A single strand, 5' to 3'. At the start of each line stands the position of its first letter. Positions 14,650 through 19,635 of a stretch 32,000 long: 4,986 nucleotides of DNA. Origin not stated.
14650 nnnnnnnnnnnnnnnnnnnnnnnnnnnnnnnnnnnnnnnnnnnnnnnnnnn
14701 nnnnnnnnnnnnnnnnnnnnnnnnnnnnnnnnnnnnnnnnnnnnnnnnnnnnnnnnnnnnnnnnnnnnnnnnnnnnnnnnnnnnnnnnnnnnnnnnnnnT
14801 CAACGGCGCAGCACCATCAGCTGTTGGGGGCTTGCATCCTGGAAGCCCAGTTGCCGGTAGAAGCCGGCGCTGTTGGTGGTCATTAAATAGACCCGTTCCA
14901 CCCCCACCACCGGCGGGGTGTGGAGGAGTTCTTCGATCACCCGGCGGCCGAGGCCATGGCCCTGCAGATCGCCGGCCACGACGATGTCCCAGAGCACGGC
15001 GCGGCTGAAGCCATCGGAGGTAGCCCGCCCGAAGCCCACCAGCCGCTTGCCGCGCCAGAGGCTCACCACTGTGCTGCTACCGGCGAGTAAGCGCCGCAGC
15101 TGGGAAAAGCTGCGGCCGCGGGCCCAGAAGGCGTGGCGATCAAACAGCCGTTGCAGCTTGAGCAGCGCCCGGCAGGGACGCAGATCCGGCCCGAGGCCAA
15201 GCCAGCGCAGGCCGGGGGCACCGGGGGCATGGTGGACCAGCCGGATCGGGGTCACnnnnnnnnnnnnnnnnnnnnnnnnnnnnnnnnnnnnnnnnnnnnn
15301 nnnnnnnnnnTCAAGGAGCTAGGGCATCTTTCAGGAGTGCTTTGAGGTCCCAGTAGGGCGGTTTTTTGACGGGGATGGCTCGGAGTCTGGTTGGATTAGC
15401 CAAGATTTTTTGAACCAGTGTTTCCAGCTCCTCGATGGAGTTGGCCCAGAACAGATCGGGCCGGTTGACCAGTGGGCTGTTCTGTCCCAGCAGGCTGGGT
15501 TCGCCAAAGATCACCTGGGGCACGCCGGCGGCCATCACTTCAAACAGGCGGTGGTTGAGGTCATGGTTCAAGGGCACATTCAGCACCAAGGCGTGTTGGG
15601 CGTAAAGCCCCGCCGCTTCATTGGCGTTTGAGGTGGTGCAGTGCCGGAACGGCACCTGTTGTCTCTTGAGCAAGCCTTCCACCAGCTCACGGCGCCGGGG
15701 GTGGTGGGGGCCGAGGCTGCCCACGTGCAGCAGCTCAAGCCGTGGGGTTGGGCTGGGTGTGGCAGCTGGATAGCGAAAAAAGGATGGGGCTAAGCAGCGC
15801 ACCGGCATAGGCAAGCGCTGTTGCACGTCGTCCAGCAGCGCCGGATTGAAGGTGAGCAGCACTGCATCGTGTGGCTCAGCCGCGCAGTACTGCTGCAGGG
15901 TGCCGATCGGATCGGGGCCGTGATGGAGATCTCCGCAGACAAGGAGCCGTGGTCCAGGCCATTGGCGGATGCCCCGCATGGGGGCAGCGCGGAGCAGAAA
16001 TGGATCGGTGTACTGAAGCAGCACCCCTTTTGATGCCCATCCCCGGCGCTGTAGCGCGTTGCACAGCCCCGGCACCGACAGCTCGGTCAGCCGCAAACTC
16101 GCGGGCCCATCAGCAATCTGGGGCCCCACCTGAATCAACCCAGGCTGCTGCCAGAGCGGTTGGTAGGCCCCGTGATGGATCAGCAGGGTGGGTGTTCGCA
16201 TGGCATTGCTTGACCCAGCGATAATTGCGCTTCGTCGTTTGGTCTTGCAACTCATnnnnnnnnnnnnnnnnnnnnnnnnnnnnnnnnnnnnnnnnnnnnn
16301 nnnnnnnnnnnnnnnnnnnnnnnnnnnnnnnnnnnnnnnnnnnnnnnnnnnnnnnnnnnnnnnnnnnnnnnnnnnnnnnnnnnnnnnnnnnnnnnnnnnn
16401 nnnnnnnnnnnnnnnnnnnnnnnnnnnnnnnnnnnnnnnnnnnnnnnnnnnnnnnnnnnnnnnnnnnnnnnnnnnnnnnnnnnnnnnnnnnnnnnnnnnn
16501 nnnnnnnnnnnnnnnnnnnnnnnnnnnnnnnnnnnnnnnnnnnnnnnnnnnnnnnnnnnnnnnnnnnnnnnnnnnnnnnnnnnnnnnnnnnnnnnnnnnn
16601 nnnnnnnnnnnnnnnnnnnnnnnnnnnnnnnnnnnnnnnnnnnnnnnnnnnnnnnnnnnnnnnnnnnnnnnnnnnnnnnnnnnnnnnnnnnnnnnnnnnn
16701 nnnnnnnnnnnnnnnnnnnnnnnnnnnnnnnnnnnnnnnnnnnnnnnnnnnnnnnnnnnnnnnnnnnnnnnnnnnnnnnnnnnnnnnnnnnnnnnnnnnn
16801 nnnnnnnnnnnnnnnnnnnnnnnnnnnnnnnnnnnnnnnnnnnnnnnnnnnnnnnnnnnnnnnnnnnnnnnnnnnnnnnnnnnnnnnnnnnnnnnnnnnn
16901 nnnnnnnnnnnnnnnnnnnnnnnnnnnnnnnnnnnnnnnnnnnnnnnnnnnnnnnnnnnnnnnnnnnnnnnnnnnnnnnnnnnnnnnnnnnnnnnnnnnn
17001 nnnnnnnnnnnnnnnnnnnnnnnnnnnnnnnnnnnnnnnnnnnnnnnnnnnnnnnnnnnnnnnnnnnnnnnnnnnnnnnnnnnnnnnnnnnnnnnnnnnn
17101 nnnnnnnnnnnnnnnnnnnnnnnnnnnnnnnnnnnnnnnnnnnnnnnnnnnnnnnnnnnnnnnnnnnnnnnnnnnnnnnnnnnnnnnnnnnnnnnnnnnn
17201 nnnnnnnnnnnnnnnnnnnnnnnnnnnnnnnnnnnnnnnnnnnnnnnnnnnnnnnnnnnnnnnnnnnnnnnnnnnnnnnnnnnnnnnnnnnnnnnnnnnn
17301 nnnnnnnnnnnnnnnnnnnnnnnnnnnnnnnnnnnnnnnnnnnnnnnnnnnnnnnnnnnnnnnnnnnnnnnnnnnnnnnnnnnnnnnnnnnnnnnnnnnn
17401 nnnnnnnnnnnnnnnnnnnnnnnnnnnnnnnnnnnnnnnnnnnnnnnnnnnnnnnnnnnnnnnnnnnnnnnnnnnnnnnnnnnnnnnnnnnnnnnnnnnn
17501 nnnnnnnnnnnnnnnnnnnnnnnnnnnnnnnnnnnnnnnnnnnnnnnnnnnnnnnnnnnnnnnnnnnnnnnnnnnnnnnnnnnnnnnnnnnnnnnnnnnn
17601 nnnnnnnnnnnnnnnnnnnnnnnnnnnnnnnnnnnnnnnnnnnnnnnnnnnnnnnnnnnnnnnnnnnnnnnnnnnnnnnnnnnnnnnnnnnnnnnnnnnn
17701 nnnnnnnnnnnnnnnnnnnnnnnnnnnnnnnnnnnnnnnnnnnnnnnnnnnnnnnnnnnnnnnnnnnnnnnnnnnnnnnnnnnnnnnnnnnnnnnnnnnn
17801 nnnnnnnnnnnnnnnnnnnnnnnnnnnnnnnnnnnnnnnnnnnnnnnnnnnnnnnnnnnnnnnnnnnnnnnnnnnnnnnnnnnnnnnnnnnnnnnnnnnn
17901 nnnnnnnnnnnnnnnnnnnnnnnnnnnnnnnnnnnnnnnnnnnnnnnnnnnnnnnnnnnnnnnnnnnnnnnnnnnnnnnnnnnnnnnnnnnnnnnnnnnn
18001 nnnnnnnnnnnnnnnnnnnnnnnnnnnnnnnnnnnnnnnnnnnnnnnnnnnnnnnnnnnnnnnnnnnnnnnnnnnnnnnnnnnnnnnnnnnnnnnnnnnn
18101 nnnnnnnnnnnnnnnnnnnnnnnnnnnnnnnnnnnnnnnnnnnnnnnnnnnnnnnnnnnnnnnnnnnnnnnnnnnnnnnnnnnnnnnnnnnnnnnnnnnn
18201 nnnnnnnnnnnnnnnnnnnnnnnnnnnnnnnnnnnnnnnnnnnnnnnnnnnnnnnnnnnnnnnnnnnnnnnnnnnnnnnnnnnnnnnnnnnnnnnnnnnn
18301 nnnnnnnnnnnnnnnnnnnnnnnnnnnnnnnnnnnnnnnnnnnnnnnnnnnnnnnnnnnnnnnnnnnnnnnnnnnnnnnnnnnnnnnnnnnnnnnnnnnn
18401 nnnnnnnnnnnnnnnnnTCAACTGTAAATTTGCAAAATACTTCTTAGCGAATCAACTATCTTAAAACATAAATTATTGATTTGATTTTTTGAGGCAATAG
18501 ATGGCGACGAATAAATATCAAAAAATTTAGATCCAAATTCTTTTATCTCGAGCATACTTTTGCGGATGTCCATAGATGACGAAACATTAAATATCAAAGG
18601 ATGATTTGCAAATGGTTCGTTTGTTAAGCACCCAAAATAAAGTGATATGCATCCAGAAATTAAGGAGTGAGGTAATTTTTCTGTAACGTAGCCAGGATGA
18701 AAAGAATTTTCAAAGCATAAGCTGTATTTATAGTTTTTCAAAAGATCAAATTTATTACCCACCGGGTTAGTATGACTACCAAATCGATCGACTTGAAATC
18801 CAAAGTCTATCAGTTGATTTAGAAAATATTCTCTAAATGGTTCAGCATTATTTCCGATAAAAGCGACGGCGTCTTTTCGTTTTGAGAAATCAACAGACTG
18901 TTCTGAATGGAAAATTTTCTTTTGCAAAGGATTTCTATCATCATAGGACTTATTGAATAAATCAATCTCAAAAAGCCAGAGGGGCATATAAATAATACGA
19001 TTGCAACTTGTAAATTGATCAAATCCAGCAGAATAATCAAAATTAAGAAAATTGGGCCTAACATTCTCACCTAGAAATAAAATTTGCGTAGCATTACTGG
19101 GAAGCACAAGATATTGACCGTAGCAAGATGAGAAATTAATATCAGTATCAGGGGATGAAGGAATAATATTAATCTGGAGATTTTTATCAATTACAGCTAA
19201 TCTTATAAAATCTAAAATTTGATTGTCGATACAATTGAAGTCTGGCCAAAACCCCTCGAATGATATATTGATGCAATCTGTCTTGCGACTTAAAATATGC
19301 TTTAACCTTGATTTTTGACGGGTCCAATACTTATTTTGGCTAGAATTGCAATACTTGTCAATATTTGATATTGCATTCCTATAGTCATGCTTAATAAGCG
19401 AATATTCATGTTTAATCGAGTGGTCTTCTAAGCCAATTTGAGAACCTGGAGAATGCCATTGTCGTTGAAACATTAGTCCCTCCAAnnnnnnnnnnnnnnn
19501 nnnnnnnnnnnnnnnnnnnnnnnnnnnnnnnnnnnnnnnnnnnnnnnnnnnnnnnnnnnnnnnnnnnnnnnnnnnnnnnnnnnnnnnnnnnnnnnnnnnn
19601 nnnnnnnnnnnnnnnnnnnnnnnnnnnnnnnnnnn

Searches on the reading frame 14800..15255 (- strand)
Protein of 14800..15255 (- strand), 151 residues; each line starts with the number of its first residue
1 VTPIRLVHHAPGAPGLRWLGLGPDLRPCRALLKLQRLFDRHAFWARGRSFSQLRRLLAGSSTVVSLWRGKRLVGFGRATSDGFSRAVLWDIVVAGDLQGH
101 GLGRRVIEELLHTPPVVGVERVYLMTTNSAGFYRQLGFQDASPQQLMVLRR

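Call 8: search_protein_families(library=pfam, proteins=[window:14800-15255:-], max_evalue=0.01)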
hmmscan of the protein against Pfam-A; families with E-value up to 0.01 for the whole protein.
window:14800-15255:- (151 aa): 3 families
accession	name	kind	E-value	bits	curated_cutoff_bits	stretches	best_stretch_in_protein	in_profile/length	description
PF00583.31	Acetyltransf_1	-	1.1e-11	45.4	20.7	1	44-138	14-116/116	Acetyltransferase (GNAT) family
PF13508.13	Acetyltransf_7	-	1.6e-09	38.4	27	1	63-139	5-83/84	Acetyltransferase (GNAT) domain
PF13673.13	Acetyltransf_10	-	1.5e-07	31.9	23.6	1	53-145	22-114/128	Acetyltransferase (GNAT) domain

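Call 14: find_encoding_contigs(protein=window:14800-15255:-, flank=6000, max_places=10)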
Protein window:14800-15255:- (151 aa): no gene with exactly this product is on record in the collection.

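Call 48: search_protein_families(library=ncbifam, proteins=[window:14800-15255:-], max_evalue=0.1)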
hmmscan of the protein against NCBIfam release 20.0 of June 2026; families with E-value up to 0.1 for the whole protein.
window:14800-15255:- (151 aa): 12 families
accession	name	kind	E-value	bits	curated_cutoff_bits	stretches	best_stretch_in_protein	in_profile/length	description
NF040501.1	resist_ArsN2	equivalog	3.7e-10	39.5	125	1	69-142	33-105/133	arsenic resistance N-acetyltransferase ArsN2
NF005921.0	PRK07922.1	equivalog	4.9e-06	26.3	180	1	91-141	77-126/170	amino-acid N-acetyltransferase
TIGR01575.1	rimI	equivalog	6.3e-06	26.4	86.4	1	42-141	12-115/132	ribosomal protein S18-alanine N-acetyltransferase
NF005840.0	PRK07757.1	equivalog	8.7e-05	22.5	154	1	91-145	72-125/153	N-acetyltransferase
TIGR01890.1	N-Ac-Glu-synth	equivalog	0.00031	19.8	202.85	1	91-149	353-411/429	amino-acid N-acetyltransferase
NF007807.0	PRK10514.1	equivalog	0.0006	19.8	134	1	92-141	77-125/147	acetyltransferase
NF003641.0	PRK05279.1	equivalog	0.0016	17.4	344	1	91-147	365-421/441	amino-acid N-acetyltransferase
NF007025.1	PRK09491.1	equivalog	0.0017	18.3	173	1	83-142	60-123/145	ribosomal protein S18-alanine N-acetyltransferase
TIGR02406.1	ectoine_EctA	equivalog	0.0052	16.8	120.6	1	80-122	61-103/157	diaminobutyrate acetyltransferase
NF040503.1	resist_ArsN1a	equivalog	0.039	13.7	170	1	90-140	81-135/159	arsinothricin resistance N-acetyltransferase ArsN1 family A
NF002959.0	PRK03624.1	equivalog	0.043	13.5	124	1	70-141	58-132/147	GNAT family acetyltransferase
NF007853.0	PRK10562.1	equivalog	0.047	13.9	125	1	57-139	45-121/146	N-acetyltransferase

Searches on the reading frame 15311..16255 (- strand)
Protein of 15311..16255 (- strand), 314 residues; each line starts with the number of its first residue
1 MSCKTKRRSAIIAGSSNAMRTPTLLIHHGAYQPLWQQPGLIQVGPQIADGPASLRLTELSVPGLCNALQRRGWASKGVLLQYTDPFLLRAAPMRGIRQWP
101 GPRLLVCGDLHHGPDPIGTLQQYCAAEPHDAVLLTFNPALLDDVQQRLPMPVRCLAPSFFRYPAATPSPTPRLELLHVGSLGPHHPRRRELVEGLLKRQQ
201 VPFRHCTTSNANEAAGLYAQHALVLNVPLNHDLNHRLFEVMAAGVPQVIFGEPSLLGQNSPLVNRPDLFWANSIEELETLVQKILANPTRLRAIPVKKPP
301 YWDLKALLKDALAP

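Call 8: search_protein_families(library=pfam, proteins=[window:15311-16255:-], max_evalue=0.01)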
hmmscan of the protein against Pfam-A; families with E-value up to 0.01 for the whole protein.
window:15311-16255:- (314 aa): 1 family
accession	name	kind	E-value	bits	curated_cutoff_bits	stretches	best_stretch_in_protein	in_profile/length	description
PF13524.12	Glyco_trans_1_2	-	1e-07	32.4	25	1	210-294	36-121/144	Glycosyl transferase-like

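Call 48: search_protein_families(library=ncbifam, proteins=[window:15311-16255:-], max_evalue=0.1)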
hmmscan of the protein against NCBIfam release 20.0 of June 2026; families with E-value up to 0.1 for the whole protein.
window:15311-16255:- (314 aa): 0 families

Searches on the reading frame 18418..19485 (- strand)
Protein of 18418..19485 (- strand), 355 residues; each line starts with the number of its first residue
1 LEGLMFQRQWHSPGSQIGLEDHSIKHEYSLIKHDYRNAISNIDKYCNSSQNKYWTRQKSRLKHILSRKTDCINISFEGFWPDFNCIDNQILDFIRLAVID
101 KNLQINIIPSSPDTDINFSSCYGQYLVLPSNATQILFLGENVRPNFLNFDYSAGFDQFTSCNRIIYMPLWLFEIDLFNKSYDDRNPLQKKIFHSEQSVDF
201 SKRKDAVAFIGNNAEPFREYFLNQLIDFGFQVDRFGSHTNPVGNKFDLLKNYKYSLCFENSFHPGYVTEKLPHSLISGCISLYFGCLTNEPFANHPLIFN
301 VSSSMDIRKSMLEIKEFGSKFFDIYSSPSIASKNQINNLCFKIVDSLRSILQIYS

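Call 60: search_protein_families(library=pfam, proteins=[window:18418-19485:-], max_evalue=0.0001)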
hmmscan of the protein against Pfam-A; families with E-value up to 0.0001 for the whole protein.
window:18418-19485:- (355 aa): 2 families
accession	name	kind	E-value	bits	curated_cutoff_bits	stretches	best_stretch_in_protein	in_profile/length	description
PF18025.7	FucT_N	-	1.3e-12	48.4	27.2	1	74-172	1-90/91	Alpha-(1,3)-fucosyltransferase FucT N-terminal domain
PF00852.26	Glyco_transf_10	-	6.5e-09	36.1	23.9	1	202-283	4-89/182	Glycosyltransferase family 10 (fucosyltransferase) C-term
